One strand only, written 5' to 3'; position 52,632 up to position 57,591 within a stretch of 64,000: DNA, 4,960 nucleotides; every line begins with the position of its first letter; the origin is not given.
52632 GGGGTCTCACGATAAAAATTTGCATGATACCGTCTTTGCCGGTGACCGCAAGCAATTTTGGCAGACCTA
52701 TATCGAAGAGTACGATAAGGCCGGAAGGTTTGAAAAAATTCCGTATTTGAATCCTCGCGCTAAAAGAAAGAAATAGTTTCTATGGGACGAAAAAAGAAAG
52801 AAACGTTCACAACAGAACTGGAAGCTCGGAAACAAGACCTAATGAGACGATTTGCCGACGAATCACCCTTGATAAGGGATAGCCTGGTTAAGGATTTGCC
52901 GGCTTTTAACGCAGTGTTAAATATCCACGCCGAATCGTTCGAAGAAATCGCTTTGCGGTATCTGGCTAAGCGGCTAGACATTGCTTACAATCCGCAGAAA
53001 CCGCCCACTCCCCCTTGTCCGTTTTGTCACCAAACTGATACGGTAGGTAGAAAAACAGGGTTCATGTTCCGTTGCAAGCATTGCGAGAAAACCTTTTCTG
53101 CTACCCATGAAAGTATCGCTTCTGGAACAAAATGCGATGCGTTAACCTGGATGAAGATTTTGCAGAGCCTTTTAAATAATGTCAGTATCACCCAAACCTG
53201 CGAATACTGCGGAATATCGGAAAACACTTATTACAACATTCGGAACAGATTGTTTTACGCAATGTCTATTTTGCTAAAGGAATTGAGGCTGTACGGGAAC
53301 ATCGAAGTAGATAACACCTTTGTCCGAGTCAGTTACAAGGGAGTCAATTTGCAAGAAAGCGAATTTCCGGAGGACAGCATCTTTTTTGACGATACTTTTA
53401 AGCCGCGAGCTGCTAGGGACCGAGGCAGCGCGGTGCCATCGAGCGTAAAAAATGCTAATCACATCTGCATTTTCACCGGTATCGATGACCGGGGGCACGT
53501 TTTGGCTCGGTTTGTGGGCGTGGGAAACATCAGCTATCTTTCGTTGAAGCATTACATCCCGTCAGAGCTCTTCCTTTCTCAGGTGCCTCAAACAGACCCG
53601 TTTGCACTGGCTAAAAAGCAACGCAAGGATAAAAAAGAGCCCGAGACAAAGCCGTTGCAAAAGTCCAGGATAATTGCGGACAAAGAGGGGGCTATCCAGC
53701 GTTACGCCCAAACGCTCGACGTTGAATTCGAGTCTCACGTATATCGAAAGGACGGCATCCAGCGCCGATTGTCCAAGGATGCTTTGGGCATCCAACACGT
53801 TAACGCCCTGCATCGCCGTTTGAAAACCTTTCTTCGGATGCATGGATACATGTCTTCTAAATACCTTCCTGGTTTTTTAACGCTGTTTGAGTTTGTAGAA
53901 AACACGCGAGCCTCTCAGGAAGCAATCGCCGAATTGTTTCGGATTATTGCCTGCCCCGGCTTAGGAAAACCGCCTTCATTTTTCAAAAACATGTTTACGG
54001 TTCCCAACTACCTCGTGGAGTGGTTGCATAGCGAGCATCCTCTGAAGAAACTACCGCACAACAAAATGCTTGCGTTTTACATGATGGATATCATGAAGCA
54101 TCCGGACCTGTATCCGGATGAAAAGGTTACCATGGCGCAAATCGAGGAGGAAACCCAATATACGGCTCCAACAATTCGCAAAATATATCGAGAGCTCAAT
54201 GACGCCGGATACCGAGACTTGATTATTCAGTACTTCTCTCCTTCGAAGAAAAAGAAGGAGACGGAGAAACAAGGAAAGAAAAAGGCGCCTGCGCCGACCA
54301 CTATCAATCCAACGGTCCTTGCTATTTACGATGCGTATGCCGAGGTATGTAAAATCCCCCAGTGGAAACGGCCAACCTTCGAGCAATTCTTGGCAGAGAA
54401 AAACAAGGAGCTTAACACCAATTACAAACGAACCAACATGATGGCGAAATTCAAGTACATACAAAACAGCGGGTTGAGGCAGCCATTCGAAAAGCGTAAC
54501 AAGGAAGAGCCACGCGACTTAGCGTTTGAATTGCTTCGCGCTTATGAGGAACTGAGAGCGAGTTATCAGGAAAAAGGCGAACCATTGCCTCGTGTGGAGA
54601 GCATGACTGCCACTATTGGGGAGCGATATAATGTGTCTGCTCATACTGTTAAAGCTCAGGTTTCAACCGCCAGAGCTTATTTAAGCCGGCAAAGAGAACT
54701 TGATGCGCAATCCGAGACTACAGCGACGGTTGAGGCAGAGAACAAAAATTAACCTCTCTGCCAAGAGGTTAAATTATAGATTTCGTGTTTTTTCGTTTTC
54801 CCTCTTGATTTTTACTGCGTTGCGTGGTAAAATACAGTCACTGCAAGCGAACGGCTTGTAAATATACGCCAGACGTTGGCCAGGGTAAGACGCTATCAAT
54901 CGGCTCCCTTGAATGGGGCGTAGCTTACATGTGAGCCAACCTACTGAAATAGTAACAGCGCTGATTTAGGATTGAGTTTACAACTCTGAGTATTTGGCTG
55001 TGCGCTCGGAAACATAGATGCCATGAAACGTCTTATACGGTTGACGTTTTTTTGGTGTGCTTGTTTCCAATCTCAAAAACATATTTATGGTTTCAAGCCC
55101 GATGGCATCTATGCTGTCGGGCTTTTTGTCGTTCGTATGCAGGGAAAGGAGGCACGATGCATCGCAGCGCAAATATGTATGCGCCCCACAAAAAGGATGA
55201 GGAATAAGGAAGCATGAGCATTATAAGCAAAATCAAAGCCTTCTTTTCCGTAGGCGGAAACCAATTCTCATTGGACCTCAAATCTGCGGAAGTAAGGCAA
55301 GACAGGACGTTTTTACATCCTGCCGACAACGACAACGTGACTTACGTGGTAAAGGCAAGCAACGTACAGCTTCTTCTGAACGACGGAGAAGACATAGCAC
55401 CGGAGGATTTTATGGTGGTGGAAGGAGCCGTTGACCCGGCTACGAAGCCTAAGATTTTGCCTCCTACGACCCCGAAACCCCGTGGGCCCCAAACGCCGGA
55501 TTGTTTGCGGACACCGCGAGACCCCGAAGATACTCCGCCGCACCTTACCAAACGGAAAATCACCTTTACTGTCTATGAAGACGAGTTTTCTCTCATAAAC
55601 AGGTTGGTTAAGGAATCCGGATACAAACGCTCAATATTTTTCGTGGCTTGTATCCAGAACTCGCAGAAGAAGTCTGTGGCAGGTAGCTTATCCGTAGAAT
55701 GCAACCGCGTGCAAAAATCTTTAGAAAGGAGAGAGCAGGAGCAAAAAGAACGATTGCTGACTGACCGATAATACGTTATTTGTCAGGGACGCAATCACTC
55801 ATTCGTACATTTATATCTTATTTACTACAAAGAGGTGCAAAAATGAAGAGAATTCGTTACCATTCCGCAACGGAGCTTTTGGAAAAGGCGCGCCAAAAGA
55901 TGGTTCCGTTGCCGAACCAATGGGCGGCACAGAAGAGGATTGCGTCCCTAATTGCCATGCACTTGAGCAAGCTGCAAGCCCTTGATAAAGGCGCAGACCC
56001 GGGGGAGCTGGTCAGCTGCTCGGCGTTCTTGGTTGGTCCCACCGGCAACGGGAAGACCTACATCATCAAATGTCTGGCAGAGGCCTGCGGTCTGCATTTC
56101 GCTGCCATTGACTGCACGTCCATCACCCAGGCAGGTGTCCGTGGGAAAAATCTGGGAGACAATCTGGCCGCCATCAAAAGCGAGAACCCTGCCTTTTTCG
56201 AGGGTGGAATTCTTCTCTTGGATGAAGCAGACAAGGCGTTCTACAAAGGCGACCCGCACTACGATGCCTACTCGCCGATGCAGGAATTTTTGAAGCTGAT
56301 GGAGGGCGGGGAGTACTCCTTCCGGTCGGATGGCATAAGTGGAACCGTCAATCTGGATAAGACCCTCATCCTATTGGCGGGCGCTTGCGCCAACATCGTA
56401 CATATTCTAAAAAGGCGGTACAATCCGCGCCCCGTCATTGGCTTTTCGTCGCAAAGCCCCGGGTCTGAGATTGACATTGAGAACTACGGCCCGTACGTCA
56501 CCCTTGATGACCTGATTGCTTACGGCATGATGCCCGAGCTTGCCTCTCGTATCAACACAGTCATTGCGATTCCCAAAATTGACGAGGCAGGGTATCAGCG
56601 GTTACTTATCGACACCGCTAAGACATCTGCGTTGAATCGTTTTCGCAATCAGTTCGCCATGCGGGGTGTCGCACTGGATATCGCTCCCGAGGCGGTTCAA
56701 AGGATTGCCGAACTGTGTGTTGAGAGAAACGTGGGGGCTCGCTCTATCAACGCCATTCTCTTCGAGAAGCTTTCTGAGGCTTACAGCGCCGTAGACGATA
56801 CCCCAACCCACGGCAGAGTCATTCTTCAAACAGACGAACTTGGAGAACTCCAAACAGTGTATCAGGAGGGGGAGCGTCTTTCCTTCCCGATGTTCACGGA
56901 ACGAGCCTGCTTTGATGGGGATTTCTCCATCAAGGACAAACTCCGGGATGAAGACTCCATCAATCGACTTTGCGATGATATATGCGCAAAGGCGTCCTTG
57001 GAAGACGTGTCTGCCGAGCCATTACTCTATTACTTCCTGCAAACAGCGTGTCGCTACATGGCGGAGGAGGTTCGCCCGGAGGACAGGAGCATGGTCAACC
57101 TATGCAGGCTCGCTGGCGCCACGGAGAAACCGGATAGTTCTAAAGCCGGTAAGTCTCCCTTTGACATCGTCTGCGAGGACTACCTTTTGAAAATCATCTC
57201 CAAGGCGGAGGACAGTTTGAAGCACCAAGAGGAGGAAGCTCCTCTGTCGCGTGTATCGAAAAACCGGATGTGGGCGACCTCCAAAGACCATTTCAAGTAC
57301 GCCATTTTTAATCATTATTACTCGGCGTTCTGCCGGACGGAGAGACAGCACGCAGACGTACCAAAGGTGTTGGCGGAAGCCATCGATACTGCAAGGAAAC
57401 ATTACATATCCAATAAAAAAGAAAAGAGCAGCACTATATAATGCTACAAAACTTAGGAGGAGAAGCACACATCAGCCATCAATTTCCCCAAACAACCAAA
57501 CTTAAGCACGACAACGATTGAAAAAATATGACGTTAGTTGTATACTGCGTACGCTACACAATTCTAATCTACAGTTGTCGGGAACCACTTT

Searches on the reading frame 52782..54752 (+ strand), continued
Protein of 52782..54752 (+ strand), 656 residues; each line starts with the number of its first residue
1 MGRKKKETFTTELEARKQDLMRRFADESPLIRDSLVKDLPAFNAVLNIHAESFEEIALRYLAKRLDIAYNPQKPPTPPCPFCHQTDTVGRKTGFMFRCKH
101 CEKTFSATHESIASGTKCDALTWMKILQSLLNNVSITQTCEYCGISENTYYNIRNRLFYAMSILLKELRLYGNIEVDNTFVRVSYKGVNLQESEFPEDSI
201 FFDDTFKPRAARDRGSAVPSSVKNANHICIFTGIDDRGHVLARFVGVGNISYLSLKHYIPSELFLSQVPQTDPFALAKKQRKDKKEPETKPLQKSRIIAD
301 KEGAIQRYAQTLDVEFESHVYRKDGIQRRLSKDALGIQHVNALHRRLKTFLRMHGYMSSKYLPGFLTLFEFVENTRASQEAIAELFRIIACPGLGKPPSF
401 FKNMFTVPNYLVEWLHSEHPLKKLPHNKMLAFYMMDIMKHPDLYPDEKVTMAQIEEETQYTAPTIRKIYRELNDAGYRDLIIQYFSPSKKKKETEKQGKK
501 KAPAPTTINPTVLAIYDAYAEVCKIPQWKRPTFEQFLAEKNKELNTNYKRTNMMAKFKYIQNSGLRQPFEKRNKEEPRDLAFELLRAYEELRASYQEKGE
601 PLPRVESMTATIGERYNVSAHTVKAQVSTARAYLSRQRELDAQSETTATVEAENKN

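Call 62: search_dna_similar(query=window:52782-54752:+, collection=plasmids, mode=protein, max_rows=15)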
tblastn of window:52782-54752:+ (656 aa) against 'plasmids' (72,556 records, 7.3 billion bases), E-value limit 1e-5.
Records with a match: 27; places in all: 31; records where one place covers at least 80% of the query: 0.
Best place of each record, by identity: <60% 27.
By first word of the organism name: Glaesserella 5; Campylobacter 4; Clostridium 4; Ligilactobacillus 2; Cetobacterium 2; Enterococcus 2; Neisseria 2; Streptococcus 1; Collinsella 1; Niallia 1; and 3 more.
By predicted mobility (MOB-suite, as given by PLSDB): non-mobilizable 18; mobilizable 8; conjugative 1.
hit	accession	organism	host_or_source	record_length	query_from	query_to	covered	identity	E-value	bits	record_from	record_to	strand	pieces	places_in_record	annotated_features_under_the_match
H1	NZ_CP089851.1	Ligilactobacillus salivarius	Pig,faecal sample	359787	96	410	48%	24.4%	6e-16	90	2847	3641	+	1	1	IS1595 family transposase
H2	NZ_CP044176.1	Campylobacter coli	-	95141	82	380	46%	25.6%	7e-13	80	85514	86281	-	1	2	IS1595-like element ISCaje5 family transposase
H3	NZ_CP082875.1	Campylobacter coli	-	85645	82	380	46%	25.6%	7e-13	80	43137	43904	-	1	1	IS1595-like element ISCaje5 family transposase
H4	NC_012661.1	Glaesserella parasuis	-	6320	90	386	45%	25.2%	1e-17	95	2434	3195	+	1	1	IS1595-like element ISSag10 family transposase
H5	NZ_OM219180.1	Glaesserella parasuis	-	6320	90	386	45%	25.2%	1e-17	95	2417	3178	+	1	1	IS1595-like element ISSag10 family transposase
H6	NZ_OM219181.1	Glaesserella parasuis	-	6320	90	386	45%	25.2%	1e-17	95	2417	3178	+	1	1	IS1595-like element ISSag10 family transposase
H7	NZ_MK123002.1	Glaesserella parasuis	Pig,lymph gland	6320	90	386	45%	25.2%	1e-17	95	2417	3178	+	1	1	IS1595-like element ISSag10 family transposase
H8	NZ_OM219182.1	Glaesserella parasuis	-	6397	90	386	45%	25.2%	1e-17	95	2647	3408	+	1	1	IS1595-like element ISSag10 family transposase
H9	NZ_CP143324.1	Cetobacterium somerae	intestine of Yellow Catfish,pure culture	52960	90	386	45%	25.2%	2e-17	95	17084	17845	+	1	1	IS1595-like element ISSag10 family transposase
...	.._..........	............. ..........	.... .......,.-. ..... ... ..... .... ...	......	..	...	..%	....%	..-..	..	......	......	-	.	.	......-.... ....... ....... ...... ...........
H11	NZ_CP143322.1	Cetobacterium somerae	intestine of Yellow Catfish,pure culture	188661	90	386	45%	25.2%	2e-17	95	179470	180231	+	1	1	IS1595-like element ISSag10 family transposase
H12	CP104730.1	Ligilactobacillus salivarius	swine,pure culture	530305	90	386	45%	25.2%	2e-17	95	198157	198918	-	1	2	IS1595-like element ISSag10 family transposase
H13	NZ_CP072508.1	Enterococcus faecalis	Swine,cell culture,Rectal swab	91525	90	386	45%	25.2%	2e-17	95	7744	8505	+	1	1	IS1595-like element ISSag10 family transposase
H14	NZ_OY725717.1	Collinsella aerofaciens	-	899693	98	417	49%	23.1%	3e-8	65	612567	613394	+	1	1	IS1595 family transposase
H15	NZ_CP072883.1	Enterococcus faecium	stream/river surface water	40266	98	379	43%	25.6%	2e-14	86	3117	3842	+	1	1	IS1595 family transposase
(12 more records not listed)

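Call 63: search_dna_similar(query=window:52782-54752:+, collection=phages, mode=protein, max_rows=15)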
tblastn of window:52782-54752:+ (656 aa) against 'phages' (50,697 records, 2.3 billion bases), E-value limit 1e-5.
Records with a match: 2; places in all: 2; records where one place covers at least 80% of the query: 0.
Best place of each record, by identity: <60% 2.
By first word of the organism name: Streptococcus 2.
By host as written in the record: Streptococcus gallolyticus BSJ31 1; Streptococcus gallolyticus BSJ27 1.
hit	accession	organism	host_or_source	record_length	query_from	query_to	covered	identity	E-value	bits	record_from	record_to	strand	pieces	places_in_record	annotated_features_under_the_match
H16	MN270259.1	Streptococcus phage phi-SgaBSJ31_rum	Streptococcus gallolyticus BSJ31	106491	90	386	45%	25.2%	5e-18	95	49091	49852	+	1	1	transposase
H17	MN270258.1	Streptococcus phage phi-SgaBSJ27_rum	Streptococcus gallolyticus BSJ27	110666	90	386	45%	25.2%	5e-18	95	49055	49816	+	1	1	transposase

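Call 80: search_protein_representatives(protein=window:52782-54752:+)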
Query: 656 residues. Proteins with E-value up to 0.001 (for the whole library): 778; up to 1e-10: 201; up to 1e-30: 57. The best 150 are listed.
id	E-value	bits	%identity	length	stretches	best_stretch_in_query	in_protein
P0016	2.0e-205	700.2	55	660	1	15-639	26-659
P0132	1.1e-167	575.7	46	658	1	3-638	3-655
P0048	6.2e-167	573.1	44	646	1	11-641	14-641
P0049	1.0e-155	536.0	48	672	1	10-623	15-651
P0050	3.2e-153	527.8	43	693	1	22-640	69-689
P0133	1.6e-150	518.9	39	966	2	6-578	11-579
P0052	3.0e-147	508.1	41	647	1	7-632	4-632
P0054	2.5e-146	505.0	50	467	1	175-635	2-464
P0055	7.3e-145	500.2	41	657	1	14-629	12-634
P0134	2.5e-143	495.2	40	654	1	6-631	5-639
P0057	4.5e-139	481.1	41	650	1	11-642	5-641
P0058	3.5e-138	478.2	52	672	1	4-418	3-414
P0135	9.2e-136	470.2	50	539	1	124-638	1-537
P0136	1.3e-135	469.7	41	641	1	13-633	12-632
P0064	1.3e-132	459.7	40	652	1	14-633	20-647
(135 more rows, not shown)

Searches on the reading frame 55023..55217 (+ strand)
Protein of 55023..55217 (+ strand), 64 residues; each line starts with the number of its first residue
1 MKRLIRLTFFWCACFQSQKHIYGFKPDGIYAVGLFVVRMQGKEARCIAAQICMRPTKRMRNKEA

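Call 28: search_protein_families(library=pfam, proteins=[window:55023-55217:+], max_evalue=0.1)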
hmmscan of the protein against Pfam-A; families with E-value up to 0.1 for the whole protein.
window:55023-55217:+ (64 aa): 0 families

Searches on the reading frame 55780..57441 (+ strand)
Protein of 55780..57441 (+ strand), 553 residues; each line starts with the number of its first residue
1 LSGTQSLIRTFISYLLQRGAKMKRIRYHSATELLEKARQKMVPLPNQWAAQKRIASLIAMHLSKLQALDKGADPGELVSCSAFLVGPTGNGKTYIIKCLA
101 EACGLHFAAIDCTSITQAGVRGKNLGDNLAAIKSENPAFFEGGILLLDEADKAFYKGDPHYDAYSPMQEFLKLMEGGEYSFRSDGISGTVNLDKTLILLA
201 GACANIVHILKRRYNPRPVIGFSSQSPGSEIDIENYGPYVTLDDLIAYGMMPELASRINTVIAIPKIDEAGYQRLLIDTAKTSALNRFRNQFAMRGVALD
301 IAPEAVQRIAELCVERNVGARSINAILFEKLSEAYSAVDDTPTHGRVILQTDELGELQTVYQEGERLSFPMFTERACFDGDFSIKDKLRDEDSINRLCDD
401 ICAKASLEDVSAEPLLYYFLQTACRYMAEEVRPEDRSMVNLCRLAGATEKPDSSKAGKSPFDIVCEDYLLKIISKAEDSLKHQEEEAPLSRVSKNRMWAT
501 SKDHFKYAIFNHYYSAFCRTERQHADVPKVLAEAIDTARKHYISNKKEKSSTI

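Call 4: search_protein_families(library=pfam, proteins=[window:55780-57441:+], max_evalue=0.01)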
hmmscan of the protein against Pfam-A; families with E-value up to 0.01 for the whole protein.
window:55780-57441:+ (553 aa): 3 families
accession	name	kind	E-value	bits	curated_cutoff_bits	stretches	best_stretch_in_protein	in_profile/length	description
PF00004.35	AAA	-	3.1e-12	47.5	21.2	1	83-192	2-99/131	ATPase family associated with various cellular activities (AAA)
PF07724.20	AAA_2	-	1.1e-08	35.8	27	1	81-260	5-165/166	AAA domain (Cdc48 subfamily)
PF10431.15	ClpB_D2-small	-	7.3e-06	26.4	21.9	1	284-332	13-61/81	C-terminal, D2-small domain, of ClpB protein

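Call 7: search_protein_families(library=padloc, proteins=[window:55780-57441:+], max_evalue=0.01)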
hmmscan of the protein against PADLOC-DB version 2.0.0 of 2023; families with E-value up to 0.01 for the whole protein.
window:55780-57441:+ (553 aa): 0 families

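Call 8: search_protein_families(library=phrogs, proteins=[window:55780-57441:+], max_evalue=0.01)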
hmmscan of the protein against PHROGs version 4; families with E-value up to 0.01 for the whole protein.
window:55780-57441:+ (553 aa): 6 families
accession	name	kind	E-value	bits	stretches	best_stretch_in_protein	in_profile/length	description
phrog_4339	-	unknown function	2.4e-28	100.6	2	141-353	356-526/552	-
phrog_5534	-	unknown function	1.5e-14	54.9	1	83-205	31-156/273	-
phrog_4871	-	other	3.5e-07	30.1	1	248-333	645-726/764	ATP-dependent protease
phrog_249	-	moron, auxiliary metabolic gene and host takeover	5.4e-07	30.3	1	82-154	130-206/380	porphyrin biosynthesis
phrog_3757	-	unknown function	3.3e-06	27.8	1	80-152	127-195/367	-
phrog_168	-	DNA, RNA and nucleotide metabolism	0.0003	21.5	1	82-152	45-111/314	clamp loader of DNA polymerase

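Call 59: search_protein_families(library=ncbifam, proteins=[window:55780-57441:+], max_evalue=0.001)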
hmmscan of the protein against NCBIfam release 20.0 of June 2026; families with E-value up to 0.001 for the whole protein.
window:55780-57441:+ (553 aa): 4 families
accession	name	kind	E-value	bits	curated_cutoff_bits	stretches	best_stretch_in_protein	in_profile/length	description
NF003745.1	PRK05342.1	equivalog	1.2e-35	123.2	359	1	47-354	76-399/418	ATP-dependent Clp protease ATP-binding subunit ClpX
TIGR00382.1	clpX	equivalog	3.8e-29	101.9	370.75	1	49-333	85-384/414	ATP-dependent protease ATP-binding subunit ClpX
TIGR00390.1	hslU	equivalog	2.2e-09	36.8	362.45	1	250-337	316-407/441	ATP-dependent protease ATPase subunit HslU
TIGR02639.1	ClpA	equivalog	7.9e-08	31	993.15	0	246-334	631-714/734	ATP-dependent Clp protease ATP-binding subunit ClpA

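Call 60: search_solved_structures(query=window:55780-57441:+, max_evalue=0.001)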
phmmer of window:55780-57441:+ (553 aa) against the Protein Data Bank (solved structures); distinct sequences matched with E-value up to 0.001: 27.
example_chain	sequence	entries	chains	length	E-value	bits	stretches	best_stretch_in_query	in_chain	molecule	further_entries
8yd0_A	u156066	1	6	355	6.2e-31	110.6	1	47-334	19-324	ATP-dependent Clp protease ATP-binding subunit ClpX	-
6sfw_O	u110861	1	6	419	7.5e-28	100.4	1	47-334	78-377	ATP-dependent Clp protease ATP-binding subunit ClpX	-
9ndj_F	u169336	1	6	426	1e-26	96.6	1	47-338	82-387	ATP-dependent Clp protease ATP-binding subunit ClpX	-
6vfs_E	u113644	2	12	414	1.8e-24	89.2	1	47-334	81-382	ATP-dependent Clp protease ATP-binding subunit ClpX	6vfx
9ykx_A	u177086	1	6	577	3.5e-24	88.3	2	54-225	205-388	ATP-dependent clpX-like chaperone, mitochondrial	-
9dvy_A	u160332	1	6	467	4.2e-24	88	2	54-225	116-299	ATP-dependent Clp protease ATP-binding subunit clpX-like, mitochondrial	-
9p9v_A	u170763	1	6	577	9.1e-24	86.9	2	54-225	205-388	ATP-dependent clpX-like chaperone, mitochondrial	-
1um8_A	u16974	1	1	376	1.3e-22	83.1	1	76-328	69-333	ATP-dependent Clp protease ATP-binding subunit clpX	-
6wr2_A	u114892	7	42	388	2e-21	79.2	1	47-333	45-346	ATP-dependent Clp protease ATP-binding subunit ClpX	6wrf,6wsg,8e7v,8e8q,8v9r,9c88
9c87_A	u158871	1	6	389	2e-21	79.2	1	47-333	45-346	ATP-dependent Clp protease ATP-binding subunit ClpX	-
6po1_A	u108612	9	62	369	4.5e-21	78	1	47-333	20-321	ATP-dependent Clp protease ATP-binding subunit ClpX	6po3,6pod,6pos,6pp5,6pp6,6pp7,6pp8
4i34_A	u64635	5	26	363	4.9e-21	77.9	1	47-333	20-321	ATP-dependent Clp protease ATP-binding subunit ClpX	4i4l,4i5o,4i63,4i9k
8e91_A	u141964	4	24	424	6.9e-21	77.4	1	47-333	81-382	ATP-dependent Clp protease ATP-binding subunit ClpX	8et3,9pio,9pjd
3hws_A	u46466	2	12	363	1.3e-20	76.5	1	47-333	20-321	ATP-dependent Clp protease ATP-binding subunit clpX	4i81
3hte_A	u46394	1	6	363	1.3e-20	76.5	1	47-332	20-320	ATP-dependent Clp protease ATP-binding subunit clpX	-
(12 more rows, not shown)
